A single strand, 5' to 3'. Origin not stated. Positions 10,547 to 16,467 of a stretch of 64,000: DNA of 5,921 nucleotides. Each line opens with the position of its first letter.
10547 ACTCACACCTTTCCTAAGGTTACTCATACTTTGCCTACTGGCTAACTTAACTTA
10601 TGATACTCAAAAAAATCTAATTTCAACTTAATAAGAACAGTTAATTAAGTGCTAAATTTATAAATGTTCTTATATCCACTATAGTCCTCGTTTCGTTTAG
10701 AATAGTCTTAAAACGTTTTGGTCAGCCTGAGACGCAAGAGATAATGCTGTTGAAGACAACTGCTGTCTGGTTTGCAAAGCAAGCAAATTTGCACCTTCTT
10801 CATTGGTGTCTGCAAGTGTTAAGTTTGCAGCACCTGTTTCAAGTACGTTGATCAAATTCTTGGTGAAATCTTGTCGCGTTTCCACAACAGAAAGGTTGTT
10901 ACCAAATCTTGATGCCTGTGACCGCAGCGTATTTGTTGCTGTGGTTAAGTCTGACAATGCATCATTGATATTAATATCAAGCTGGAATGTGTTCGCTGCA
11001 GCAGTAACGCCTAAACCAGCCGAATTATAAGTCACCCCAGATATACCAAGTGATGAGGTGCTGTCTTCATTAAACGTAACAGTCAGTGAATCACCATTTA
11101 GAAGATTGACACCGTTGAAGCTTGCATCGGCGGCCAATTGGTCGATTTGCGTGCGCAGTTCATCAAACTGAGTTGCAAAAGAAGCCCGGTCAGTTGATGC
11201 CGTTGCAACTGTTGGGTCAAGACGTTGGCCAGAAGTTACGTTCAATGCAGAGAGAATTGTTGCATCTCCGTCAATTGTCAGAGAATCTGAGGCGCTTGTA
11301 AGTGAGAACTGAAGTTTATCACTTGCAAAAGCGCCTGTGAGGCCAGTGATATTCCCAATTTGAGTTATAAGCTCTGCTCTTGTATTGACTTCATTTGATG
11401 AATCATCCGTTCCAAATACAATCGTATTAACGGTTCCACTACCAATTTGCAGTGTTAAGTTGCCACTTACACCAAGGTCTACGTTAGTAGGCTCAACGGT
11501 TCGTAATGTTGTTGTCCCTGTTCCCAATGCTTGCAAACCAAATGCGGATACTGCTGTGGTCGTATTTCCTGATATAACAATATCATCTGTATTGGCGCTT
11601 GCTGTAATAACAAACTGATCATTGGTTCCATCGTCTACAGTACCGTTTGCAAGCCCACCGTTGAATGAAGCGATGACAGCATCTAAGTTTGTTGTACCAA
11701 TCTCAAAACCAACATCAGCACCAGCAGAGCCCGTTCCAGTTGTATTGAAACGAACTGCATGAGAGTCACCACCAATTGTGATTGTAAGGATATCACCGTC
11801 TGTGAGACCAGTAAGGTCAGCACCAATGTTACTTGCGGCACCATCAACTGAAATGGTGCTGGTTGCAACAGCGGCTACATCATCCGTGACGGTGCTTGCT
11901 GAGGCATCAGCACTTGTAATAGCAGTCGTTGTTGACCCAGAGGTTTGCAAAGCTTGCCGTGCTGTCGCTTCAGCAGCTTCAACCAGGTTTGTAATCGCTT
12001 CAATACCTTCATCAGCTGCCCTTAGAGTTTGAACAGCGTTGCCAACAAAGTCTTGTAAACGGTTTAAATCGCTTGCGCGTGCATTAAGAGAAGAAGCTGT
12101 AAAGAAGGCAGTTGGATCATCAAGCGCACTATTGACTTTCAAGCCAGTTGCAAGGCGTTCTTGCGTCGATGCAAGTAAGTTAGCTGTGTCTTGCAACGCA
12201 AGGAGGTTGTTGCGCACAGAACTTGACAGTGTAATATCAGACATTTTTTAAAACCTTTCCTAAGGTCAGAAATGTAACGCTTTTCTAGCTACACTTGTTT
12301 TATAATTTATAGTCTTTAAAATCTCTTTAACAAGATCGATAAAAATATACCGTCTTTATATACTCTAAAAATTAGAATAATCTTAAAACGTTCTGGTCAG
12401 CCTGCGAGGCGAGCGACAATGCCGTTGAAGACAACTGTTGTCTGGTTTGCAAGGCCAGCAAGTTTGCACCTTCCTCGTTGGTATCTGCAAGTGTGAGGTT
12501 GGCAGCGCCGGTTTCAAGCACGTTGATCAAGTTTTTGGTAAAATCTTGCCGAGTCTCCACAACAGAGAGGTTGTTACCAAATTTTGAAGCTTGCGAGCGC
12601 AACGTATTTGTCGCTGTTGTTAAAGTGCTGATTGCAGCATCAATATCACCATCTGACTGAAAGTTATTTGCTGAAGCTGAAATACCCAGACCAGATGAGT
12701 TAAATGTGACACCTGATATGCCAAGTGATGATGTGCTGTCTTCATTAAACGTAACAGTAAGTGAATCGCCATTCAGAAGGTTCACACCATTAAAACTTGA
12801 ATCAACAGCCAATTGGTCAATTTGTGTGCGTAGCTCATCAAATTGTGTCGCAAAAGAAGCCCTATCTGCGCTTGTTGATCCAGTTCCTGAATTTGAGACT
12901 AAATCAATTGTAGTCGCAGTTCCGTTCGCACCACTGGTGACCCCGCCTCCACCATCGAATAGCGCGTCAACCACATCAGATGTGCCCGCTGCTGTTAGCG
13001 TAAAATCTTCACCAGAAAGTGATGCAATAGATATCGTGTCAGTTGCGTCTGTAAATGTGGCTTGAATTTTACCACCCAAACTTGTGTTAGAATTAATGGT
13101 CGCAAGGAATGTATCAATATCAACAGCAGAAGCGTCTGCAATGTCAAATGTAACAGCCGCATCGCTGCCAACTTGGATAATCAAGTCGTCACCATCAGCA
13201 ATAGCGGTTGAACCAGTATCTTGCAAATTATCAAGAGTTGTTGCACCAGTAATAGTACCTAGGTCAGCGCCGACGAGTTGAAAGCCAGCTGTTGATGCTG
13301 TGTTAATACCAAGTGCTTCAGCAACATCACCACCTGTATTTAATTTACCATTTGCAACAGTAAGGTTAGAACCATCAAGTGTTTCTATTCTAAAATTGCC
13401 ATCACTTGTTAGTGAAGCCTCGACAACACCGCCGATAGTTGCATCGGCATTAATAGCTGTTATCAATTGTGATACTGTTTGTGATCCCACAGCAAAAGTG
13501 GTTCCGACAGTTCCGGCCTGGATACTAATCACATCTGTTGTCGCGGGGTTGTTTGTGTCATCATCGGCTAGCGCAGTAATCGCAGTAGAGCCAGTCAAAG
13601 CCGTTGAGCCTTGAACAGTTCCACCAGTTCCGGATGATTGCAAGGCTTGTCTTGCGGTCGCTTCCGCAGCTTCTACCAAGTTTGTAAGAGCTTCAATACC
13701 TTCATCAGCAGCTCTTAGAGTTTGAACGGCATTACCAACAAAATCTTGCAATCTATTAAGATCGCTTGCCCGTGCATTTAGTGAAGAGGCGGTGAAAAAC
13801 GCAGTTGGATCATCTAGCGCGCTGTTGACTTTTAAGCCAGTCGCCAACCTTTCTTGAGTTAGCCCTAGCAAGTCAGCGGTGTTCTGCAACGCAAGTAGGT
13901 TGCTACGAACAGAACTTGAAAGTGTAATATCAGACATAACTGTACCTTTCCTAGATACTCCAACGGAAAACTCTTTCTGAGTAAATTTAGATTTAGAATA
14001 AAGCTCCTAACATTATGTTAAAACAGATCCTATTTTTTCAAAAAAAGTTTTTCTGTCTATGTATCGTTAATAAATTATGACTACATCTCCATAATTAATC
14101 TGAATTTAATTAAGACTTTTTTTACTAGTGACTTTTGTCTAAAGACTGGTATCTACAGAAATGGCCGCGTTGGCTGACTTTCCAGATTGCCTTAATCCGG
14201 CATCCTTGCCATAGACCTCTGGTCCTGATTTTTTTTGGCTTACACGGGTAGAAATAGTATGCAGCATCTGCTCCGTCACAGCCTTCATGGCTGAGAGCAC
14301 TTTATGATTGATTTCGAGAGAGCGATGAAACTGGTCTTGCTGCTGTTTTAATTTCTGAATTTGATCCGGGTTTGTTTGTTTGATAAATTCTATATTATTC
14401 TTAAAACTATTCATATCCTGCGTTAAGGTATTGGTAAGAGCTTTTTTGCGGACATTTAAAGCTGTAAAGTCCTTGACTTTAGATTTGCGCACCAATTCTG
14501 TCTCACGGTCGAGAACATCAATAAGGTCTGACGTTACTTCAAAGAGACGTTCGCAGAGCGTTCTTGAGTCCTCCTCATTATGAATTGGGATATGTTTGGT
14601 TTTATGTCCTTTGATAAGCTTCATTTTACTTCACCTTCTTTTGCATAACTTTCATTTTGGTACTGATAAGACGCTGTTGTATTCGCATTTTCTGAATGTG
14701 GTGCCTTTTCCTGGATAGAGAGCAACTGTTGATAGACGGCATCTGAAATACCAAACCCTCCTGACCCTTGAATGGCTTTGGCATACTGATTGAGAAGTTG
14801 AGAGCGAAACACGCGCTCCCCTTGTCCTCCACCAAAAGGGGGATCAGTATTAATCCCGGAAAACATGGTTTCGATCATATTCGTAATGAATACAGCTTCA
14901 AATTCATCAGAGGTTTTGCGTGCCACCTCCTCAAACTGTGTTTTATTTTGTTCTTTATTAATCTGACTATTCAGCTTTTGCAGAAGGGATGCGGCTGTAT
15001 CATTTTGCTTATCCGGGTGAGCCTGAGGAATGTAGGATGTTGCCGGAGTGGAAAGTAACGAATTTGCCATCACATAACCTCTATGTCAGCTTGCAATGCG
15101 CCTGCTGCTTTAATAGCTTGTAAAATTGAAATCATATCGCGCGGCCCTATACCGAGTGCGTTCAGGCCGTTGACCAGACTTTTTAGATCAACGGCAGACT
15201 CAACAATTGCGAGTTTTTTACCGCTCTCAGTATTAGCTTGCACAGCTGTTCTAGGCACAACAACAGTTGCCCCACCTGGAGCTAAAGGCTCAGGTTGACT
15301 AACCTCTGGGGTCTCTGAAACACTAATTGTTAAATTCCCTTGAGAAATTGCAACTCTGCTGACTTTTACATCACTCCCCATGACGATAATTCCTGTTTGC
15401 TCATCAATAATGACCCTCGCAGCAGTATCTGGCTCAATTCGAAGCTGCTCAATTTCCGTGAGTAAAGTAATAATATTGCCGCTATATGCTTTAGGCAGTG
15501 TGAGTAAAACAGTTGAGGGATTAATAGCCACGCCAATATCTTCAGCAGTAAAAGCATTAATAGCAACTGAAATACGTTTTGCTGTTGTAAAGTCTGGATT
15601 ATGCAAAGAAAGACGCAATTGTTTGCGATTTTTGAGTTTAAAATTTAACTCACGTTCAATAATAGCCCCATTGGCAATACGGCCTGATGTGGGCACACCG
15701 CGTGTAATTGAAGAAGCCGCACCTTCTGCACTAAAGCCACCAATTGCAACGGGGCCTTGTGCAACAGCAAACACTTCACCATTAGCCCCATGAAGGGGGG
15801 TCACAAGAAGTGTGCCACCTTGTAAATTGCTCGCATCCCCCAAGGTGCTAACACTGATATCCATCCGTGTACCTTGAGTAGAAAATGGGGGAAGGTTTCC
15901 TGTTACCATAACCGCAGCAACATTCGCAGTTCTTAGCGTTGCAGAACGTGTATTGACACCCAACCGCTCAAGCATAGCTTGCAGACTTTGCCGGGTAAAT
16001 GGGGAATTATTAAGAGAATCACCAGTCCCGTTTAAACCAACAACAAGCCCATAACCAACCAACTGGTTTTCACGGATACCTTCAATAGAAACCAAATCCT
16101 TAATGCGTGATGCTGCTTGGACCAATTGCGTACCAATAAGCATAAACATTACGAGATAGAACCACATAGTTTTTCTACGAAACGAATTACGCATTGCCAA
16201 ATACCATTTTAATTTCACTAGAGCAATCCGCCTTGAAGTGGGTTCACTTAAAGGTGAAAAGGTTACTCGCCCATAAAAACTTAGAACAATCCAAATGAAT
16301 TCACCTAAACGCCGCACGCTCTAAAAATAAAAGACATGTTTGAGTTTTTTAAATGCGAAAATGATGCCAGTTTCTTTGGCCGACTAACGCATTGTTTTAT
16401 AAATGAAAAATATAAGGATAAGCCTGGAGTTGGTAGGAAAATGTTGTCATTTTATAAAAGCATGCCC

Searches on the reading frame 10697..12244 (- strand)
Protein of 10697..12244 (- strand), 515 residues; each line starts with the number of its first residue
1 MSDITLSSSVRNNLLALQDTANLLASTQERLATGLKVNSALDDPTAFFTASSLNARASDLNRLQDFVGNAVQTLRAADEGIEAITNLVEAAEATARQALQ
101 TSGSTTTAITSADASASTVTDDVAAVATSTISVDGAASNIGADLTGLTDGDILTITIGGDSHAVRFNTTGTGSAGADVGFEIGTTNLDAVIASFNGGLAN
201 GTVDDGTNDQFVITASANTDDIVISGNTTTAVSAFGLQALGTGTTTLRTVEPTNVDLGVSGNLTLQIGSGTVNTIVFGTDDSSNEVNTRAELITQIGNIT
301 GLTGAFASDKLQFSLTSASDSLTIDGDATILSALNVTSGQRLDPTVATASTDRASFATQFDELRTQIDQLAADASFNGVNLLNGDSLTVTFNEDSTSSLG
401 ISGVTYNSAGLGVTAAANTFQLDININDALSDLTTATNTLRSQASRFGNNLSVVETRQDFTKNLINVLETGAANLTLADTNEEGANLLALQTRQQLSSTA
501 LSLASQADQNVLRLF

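Call 11: search_protein_families(library=pfam, proteins=[window:10697-12244:-], max_evalue=0.001)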
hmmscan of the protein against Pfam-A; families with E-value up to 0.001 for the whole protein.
window:10697-12244:- (515 aa): 2 families
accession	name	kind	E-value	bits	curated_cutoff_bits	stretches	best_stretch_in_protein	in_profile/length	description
PF00669.25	Flagellin_N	-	1.8e-12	48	26.6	2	12-130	9-126/139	Bacterial flagellin N-terminal helical region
PF00700.27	Flagellin_C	-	2.3e-08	34.7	23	1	433-515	4-86/86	Bacterial flagellin C-terminal helical region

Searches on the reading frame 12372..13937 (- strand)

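Call 10: search_protein_families(library=pfam, proteins=[window:12372-13937:-], max_evalue=0.001)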
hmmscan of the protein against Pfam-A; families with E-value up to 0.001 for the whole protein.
window:12372-13937:- (521 aa): 2 families
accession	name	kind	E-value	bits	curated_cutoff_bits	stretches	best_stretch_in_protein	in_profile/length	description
PF00669.25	Flagellin_N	-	4.6e-11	43.4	26.6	2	15-102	12-99/139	Bacterial flagellin N-terminal helical region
PF00700.27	Flagellin_C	-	1.4e-08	35.3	23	1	438-521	3-86/86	Bacterial flagellin C-terminal helical region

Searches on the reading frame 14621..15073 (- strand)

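Call 10: search_protein_families(library=pfam, proteins=[window:14621-15073:-], max_evalue=0.001)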
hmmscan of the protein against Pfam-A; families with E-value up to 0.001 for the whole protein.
window:14621-15073:- (150 aa): 1 family
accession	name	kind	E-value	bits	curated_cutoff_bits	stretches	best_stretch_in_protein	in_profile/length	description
PF10135.14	Rod-binding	-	5.3e-12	46.5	25.1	1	70-116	3-51/51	Rod binding protein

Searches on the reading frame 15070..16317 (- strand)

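Call 10: search_protein_families(library=pfam, proteins=[window:15070-16317:-], max_evalue=0.001)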
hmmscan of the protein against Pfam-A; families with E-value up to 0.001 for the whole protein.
window:15070-16317:- (415 aa): 1 family
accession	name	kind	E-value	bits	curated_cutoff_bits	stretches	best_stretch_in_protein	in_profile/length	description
PF02119.21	FlgI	-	8.1e-137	456.2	25.3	1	71-414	1-343/343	Flagellar P-ring protein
